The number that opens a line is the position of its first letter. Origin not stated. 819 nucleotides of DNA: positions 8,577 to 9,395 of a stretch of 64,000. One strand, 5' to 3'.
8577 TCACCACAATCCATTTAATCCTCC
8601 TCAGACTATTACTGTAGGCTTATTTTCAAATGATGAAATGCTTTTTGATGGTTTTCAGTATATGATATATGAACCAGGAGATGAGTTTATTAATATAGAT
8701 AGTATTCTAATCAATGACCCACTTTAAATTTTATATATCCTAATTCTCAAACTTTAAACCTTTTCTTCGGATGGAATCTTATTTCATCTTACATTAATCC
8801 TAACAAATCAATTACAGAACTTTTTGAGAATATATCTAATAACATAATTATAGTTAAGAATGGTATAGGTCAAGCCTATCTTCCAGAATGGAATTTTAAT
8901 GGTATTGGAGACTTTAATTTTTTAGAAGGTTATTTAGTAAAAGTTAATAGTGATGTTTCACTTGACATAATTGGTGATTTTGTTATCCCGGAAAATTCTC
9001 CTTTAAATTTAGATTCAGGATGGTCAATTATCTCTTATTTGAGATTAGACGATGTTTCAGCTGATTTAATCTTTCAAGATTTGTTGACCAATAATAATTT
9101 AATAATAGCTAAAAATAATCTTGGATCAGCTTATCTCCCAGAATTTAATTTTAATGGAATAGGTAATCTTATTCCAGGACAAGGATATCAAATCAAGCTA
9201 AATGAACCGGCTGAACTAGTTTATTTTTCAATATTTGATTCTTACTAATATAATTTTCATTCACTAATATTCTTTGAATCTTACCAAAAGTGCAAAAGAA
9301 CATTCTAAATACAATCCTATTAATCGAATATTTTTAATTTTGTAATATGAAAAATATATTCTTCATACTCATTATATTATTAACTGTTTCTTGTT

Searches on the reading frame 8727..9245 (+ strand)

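Call 6: search_protein_families(library=pfam, max_evalue=1, proteins=[window:8727-9245:+])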
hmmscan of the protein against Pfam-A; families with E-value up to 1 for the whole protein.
seq(173 aa): 1 family
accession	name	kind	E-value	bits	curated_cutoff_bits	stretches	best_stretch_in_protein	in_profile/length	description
PF25115.1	Agd3_CE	-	0.06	12.8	27.6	1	124-151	37-64/366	Agd3 deacetylase domain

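Call 7: search_protein_families(library=ncbifam, max_evalue=1, proteins=[window:8727-9245:+])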
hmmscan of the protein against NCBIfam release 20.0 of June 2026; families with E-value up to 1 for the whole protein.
seq(173 aa): 1 family
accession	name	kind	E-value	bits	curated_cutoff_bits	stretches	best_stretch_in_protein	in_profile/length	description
NF012211.1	tand_rpt_95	domain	0.079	12.9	90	0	32-65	32-66/98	tandem-95 repeat protein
